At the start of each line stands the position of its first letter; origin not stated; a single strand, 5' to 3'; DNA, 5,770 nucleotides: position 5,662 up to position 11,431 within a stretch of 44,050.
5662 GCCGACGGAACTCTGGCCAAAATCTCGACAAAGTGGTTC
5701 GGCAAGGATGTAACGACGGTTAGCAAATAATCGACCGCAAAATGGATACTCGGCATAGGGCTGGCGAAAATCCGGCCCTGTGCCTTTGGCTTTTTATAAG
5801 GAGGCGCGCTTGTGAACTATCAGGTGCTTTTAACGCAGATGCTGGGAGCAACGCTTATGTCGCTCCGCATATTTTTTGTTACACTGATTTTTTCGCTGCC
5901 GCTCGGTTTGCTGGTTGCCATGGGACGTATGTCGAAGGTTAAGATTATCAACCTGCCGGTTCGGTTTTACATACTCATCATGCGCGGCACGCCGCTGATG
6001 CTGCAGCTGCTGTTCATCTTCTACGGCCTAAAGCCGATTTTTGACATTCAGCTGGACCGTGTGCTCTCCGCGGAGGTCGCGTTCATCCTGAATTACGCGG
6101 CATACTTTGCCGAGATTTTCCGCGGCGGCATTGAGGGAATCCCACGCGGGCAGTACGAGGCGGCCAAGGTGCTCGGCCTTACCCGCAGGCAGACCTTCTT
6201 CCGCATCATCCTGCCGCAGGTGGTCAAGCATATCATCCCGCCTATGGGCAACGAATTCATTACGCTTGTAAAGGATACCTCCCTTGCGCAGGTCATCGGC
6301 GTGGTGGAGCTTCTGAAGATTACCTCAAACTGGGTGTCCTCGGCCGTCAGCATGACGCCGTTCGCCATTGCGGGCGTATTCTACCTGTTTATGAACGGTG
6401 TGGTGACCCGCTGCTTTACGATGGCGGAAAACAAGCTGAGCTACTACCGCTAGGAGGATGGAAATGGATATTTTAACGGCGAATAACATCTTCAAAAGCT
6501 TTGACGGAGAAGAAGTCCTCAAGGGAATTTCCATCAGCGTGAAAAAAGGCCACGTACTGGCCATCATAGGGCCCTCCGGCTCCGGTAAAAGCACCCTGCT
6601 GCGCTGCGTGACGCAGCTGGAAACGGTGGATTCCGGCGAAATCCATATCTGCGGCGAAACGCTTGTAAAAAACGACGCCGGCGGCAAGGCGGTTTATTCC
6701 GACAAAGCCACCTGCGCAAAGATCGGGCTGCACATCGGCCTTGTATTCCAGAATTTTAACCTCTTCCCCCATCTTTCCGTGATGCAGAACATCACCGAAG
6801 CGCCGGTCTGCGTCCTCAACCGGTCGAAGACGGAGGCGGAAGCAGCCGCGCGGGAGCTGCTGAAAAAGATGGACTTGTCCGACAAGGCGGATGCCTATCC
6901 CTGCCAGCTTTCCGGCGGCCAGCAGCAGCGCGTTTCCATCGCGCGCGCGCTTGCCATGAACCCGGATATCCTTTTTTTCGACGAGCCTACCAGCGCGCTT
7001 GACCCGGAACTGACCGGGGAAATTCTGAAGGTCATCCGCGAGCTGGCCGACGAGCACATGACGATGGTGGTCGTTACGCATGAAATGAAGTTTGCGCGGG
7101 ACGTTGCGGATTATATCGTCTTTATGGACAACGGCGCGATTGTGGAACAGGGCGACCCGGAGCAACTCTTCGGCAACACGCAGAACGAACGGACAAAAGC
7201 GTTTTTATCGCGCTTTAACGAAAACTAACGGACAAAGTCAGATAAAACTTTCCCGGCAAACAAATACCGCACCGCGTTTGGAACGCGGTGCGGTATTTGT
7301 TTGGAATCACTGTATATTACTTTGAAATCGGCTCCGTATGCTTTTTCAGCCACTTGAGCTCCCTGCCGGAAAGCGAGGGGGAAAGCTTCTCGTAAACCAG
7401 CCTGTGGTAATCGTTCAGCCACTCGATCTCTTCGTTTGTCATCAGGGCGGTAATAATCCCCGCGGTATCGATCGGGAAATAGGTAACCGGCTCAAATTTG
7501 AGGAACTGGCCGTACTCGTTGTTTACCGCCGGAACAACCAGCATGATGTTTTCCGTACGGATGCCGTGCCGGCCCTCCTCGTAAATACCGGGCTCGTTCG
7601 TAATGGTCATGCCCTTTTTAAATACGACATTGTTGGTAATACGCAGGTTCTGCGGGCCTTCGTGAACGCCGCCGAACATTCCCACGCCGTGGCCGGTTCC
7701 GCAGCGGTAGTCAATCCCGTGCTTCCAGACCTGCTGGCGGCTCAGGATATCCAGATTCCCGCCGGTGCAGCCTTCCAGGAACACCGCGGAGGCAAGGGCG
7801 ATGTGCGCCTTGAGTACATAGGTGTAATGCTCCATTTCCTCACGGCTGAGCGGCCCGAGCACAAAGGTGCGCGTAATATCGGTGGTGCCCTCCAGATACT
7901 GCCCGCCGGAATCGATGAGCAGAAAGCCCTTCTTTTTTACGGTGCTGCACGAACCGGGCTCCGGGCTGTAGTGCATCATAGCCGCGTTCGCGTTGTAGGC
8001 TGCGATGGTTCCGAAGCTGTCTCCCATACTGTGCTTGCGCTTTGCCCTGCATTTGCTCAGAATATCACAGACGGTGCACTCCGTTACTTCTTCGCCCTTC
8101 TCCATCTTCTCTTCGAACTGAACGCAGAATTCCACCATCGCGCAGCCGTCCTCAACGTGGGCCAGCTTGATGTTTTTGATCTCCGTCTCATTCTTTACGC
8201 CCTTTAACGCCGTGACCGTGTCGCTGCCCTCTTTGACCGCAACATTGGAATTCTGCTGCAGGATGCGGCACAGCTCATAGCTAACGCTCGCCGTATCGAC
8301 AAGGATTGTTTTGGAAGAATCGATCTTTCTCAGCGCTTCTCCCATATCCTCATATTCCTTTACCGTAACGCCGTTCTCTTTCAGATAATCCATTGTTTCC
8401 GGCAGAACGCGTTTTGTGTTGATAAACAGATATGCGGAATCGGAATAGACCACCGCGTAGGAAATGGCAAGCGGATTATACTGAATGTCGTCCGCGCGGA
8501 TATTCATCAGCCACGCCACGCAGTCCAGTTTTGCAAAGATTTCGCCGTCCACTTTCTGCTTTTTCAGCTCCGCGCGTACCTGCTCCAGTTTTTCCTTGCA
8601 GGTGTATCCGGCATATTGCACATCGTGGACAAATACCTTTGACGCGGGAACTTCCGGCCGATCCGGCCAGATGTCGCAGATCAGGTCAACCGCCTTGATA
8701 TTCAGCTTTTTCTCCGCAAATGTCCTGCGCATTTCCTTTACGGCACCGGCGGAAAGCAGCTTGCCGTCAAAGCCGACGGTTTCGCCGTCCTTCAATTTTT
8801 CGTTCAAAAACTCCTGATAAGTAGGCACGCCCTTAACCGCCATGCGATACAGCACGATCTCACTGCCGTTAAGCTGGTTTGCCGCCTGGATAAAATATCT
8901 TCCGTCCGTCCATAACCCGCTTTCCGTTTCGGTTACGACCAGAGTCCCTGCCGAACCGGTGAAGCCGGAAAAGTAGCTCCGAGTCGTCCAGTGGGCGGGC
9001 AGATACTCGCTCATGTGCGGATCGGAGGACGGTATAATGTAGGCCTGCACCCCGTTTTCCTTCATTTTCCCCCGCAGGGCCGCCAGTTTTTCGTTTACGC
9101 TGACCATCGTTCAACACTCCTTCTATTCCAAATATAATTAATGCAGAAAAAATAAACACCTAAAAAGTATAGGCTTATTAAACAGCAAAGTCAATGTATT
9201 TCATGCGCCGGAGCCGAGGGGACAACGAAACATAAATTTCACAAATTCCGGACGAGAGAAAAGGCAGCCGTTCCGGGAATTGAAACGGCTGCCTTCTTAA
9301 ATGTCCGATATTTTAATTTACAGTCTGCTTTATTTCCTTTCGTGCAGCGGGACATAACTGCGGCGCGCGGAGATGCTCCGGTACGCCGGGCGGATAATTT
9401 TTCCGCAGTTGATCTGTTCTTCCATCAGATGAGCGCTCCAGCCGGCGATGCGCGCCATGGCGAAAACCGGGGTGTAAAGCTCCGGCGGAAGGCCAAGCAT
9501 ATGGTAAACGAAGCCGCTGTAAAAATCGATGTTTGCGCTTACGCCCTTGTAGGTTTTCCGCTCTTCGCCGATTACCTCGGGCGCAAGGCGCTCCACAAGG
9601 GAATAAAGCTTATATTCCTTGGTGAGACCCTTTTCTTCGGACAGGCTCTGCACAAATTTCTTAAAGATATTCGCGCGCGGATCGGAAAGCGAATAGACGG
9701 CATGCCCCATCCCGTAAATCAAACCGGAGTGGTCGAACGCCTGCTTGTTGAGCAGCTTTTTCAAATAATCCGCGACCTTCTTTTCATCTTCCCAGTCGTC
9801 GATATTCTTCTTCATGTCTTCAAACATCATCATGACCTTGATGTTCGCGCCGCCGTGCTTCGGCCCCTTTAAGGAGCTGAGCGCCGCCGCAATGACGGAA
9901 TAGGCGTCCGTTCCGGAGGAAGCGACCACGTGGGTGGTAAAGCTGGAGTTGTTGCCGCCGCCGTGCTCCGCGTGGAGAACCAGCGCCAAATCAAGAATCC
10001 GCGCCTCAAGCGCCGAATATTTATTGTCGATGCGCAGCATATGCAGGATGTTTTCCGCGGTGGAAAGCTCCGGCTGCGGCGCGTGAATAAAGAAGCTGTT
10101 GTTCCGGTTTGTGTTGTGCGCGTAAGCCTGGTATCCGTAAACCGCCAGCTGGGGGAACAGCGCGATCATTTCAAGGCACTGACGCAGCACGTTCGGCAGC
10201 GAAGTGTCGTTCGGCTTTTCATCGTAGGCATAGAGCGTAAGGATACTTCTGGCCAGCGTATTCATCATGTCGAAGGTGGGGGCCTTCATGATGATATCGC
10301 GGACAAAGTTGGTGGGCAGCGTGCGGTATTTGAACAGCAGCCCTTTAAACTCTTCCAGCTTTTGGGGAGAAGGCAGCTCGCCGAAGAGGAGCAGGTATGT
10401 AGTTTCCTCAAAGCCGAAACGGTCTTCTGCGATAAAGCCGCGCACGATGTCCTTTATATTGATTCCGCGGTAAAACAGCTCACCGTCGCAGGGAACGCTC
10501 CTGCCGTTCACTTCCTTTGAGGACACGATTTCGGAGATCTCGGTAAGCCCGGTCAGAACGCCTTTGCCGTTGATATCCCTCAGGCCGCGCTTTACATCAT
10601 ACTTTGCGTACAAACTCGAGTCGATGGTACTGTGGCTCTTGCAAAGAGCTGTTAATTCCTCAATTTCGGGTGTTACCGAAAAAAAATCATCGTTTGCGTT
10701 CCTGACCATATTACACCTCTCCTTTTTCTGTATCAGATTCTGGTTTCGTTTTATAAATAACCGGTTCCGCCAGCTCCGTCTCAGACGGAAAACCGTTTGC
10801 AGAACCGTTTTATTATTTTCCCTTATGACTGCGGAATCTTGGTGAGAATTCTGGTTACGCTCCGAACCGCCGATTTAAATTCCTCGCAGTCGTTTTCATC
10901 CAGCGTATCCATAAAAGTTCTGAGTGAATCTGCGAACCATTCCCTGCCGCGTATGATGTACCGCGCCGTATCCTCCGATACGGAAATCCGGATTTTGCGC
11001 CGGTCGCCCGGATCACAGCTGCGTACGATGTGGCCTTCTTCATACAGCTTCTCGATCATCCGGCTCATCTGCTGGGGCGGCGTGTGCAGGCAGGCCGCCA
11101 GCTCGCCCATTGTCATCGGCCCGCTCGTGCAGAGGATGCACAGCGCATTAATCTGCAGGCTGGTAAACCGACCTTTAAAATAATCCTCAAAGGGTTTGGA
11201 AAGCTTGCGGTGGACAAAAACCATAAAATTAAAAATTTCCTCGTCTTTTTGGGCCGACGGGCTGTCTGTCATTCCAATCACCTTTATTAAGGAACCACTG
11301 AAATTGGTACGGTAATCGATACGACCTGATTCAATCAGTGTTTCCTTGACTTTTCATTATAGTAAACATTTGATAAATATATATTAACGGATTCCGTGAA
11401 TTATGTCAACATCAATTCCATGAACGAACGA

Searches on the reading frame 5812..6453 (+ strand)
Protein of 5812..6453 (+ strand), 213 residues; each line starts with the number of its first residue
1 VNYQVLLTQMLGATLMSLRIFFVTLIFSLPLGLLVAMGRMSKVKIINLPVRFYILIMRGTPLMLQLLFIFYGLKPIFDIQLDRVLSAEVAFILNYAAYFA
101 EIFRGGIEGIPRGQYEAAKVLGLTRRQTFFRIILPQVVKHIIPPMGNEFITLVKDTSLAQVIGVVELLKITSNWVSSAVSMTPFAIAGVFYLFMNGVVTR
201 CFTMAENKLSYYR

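Call 49: search_protein_families(library=pfam, proteins=[window:5812-6453:+], max_evalue=0.00001)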
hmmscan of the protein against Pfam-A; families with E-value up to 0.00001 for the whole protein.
window:5812-6453:+ (213 aa): 1 family
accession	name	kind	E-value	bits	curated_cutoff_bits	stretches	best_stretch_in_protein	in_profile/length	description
PF00528.27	BPD_transp_1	-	3e-27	96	26.4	1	29-208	2-181/184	Binding-protein-dependent transport system inner membrane component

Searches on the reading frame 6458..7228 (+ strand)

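Call 49: search_protein_families(library=pfam, proteins=[window:6458-7228:+], max_evalue=0.00001)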
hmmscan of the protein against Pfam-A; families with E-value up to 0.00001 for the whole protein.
window:6458-7228:+ (256 aa): 3 families
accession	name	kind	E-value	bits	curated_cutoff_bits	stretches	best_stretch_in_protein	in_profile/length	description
PF00005.33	ABC_tran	-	1.6e-36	126.4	25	1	21-179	1-137/137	ABC transporter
PF13304.12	AAA_21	-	5.3e-11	43.6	27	0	160-209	247-299/304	AAA domain, putative AbiEii toxin, Type IV TA system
PF02463.25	SMC_N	-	2.5e-09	37.3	40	0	120-218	113-207/220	RecF/RecN/SMC N terminal domain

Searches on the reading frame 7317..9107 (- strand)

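Call 49: search_protein_families(library=pfam, proteins=[window:7317-9107:-], max_evalue=0.00001)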
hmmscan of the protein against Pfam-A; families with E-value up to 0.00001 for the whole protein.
window:7317-9107:- (596 aa): 4 families
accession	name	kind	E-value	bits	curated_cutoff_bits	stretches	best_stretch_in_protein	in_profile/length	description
PF16189.11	Creatinase_N_2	-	1.3e-50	172.1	29.7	1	149-309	1-161/161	Creatinase/Prolidase N-terminal domain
PF00557.29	Peptidase_M24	-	2.7e-45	155.1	23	1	331-524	17-206/208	Metallopeptidase family M24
PF16188.10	Peptidase_M24_C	-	6.2e-25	87.4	28.9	1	534-594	1-63/63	C-terminal region of peptidase_M24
PF01321.24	Creatinase_N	-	4.5e-24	85.9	22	1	8-134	2-114/128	Creatinase/Prolidase N-terminal domain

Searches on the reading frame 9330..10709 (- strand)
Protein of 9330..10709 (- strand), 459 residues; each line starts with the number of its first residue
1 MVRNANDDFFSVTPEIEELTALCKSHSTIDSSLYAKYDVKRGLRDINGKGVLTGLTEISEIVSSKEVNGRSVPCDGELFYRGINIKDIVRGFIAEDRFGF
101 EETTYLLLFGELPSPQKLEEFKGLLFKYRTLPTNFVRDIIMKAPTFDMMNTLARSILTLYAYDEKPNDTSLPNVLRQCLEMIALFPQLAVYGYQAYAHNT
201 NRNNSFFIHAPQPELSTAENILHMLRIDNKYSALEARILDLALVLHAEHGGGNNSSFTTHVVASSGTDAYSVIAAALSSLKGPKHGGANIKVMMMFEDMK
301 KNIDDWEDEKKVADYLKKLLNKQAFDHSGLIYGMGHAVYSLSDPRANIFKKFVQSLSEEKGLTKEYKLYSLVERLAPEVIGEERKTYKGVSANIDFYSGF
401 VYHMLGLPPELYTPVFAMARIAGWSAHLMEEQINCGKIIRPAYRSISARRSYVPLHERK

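Call 49: search_protein_families(library=pfam, proteins=[window:9330-10709:-], max_evalue=0.00001)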
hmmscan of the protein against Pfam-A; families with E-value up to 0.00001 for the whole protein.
window:9330-10709:- (459 aa): 1 family
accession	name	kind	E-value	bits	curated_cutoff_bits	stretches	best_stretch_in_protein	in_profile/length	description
PF00285.26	Citrate_synt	-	2.8e-117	392.2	27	1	49-442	3-357/357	Citrate synthase, C-terminal domain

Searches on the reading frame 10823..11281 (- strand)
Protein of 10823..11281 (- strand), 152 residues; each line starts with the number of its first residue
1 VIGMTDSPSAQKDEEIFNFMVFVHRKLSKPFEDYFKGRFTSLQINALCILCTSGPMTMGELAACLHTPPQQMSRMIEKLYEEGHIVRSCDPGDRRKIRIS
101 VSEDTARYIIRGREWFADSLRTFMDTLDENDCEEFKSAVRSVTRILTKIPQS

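Call 49: search_protein_families(library=pfam, proteins=[window:10823-11281:-], max_evalue=0.00001)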
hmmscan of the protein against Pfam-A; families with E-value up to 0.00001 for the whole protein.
window:10823-11281:- (152 aa): 2 families
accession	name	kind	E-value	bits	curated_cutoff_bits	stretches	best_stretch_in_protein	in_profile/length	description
PF01047.28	MarR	-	1.7e-11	44.2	24.6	1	40-96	2-58/59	MarR family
PF12802.13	MarR_2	-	3.5e-09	37.1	27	1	41-95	5-60/61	MarR family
